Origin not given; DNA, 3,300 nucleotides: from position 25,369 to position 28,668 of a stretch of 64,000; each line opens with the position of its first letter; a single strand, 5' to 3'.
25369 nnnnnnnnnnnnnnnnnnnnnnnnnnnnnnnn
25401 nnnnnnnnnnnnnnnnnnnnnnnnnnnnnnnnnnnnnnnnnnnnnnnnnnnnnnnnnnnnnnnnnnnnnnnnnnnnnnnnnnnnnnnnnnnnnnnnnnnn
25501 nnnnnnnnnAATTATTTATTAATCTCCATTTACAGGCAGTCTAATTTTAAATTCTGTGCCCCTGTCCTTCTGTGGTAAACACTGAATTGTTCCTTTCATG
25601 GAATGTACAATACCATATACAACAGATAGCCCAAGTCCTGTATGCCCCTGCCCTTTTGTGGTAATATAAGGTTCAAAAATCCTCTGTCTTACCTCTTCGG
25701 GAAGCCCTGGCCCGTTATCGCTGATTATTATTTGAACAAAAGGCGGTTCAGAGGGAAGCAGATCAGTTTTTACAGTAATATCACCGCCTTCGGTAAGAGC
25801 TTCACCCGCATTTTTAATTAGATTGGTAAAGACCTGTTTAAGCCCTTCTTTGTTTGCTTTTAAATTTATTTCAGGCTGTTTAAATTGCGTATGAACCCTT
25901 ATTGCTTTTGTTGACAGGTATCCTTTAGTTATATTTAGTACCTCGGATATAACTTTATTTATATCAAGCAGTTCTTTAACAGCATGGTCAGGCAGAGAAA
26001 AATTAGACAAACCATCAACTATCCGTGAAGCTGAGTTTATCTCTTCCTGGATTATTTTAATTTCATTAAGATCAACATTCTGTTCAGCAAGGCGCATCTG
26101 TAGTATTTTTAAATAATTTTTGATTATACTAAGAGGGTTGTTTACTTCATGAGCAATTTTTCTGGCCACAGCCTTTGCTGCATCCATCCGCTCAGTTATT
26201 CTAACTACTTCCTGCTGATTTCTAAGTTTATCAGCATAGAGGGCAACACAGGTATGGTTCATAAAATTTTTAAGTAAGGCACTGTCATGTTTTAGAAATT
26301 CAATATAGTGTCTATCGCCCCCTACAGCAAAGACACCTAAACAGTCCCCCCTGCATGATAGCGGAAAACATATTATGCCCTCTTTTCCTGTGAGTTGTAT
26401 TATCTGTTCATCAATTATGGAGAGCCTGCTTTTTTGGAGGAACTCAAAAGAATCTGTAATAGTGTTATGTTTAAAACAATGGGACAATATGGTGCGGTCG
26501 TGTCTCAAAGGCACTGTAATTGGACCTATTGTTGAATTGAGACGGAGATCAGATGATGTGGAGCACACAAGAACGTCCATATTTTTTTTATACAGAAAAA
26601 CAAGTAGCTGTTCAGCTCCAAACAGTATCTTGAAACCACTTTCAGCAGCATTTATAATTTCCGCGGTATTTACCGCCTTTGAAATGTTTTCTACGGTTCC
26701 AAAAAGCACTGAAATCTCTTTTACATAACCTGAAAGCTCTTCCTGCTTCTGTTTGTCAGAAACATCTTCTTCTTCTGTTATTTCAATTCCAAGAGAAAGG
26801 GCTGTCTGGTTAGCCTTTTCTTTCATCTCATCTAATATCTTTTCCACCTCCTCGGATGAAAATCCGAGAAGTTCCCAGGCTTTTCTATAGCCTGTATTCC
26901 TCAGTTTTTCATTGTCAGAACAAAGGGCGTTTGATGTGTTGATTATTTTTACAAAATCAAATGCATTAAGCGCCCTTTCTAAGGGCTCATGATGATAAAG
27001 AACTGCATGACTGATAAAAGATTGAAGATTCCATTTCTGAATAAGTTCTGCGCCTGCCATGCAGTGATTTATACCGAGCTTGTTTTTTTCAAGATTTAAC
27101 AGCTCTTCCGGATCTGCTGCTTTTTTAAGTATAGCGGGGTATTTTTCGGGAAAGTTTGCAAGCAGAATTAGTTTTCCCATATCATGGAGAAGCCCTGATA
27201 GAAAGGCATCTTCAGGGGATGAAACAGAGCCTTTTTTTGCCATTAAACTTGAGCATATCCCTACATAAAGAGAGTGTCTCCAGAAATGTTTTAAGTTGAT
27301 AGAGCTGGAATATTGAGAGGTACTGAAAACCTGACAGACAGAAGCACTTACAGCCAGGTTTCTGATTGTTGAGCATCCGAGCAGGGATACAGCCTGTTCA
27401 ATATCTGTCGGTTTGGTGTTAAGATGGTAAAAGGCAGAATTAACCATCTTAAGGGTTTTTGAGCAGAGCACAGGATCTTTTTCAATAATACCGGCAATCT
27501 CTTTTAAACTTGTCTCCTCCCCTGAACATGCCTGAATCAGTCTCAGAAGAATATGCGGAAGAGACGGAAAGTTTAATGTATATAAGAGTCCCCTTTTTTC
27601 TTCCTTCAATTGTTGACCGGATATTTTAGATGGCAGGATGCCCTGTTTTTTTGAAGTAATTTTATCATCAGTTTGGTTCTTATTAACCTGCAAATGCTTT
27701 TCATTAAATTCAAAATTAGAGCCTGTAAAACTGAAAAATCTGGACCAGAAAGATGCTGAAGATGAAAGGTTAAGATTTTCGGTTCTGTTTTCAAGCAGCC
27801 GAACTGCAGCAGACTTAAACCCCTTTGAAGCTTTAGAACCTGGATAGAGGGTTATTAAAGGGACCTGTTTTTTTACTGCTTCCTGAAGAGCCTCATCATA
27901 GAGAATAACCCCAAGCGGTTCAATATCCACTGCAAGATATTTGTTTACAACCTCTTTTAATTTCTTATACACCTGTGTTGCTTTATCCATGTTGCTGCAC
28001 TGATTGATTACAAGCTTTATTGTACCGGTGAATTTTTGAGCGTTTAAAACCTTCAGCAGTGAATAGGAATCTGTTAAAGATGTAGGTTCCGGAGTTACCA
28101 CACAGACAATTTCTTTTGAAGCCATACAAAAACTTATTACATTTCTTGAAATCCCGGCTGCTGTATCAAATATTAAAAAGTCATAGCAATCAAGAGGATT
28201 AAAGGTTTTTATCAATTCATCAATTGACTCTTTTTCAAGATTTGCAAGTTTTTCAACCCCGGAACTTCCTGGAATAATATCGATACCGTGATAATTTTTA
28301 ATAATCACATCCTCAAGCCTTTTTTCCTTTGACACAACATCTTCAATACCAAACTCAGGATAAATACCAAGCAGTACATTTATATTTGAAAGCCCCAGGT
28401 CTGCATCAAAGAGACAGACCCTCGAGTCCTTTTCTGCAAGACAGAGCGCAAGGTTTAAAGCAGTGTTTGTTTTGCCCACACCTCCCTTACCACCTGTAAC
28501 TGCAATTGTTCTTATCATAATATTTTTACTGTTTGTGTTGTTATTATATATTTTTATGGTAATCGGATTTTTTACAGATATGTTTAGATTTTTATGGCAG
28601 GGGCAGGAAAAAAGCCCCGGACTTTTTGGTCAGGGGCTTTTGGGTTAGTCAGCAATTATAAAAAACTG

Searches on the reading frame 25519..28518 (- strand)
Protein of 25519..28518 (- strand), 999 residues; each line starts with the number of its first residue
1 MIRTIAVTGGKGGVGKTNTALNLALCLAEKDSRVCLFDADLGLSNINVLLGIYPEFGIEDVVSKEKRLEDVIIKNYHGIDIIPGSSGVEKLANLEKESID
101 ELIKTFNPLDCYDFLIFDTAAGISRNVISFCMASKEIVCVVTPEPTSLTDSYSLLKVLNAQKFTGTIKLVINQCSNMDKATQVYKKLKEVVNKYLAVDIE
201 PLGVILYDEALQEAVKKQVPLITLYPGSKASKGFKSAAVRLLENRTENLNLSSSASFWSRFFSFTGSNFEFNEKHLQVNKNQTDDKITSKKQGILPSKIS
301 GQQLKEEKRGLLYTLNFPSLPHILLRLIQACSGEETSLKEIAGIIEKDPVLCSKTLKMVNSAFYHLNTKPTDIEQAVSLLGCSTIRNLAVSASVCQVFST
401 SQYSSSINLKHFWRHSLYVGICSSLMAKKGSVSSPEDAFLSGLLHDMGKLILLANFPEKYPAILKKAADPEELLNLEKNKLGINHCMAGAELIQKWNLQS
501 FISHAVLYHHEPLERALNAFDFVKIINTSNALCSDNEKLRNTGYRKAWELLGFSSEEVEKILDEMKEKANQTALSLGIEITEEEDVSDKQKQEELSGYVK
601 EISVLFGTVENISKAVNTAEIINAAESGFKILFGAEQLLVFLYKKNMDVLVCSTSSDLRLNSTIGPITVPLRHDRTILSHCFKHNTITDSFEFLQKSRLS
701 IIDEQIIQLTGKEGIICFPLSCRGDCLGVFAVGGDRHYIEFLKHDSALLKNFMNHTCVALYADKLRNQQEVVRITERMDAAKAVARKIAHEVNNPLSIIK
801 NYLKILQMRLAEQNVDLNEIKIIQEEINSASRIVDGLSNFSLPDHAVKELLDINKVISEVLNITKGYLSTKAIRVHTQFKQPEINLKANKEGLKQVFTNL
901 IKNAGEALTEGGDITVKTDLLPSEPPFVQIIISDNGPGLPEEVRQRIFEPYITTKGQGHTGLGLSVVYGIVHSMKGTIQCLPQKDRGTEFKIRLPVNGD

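Call 62: search_protein_families(library=ncbifam, proteins=[window:25519-28518:-], max_evalue=0.00001)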
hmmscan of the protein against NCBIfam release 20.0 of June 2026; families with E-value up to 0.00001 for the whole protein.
window:25519-28518:- (999 aa): 80 families (the best 25 are shown)
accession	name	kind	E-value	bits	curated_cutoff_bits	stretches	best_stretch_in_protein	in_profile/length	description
NF008468.0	PRK11360.1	equivalog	4.5e-47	160.7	646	1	767-997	382-609/616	two-component system sensor histidine kinase AtoS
NF010411.0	PRK13837.1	equivalog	2.3e-39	135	647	1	707-997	372-676/828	two-component system VirA-like sensor kinase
NF007688.0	PRK10364.1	equivalog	1.7e-37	129.2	479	1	766-997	225-452/460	two-component system sensor histidine kinase ZraS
TIGR01969.1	minD_arch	subfamily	5.9e-37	127.2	201.75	1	3-258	1-246/251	cell division ATPase MinD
TIGR01968.1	minD_bact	equivalog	1.2e-35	123.1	212.9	1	4-260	3-256/261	septum site-determining protein MinD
NF046020.1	HisKinCckABruc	equivalog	5.3e-32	110.6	1000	1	774-995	473-706/868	cell cycle histidine kinase CckA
NF053867.1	SprKinKinDBac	equivalog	1.7e-31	109.2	775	1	780-997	285-498/500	sporulation kinase KinD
NF038348.1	T2SS_HK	subfamily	2.3e-29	102.3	450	1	821-996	399-573/574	histidine kinase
NF046044.1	PnpS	equivalog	1.2e-28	100.3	400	1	788-995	177-390/390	two-component system histidine kinase PnpS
NF010076.0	PRK13557.1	subfamily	1e-27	96.8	631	1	765-997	147-395/540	histidine kinase famiy protein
NF046026.1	HisKinCckACaul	equivalog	1e-26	93.3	1000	1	775-997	296-533/678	cell cycle histidine kinase CckA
NF047497.1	HK_LIC_12097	equivalog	8.9e-26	90.5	500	1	768-996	138-366/367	LIC_12097 family sensor histidine kinase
NF052573.1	HisKinEspAMyxo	equivalog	1.6e-25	89.3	1400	1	766-996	369-611/755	serine histidine kinase EspA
NF047466.1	hybrid_RR_LvrB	exception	9.7e-25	87.5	500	1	768-996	139-376/377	hybrid histidine kinase/response regulator LvrB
NF033092.0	HK_WalK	equivalog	1.3e-24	86.8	725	1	786-996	377-594/594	cell wall metabolism sensor histidine kinase WalK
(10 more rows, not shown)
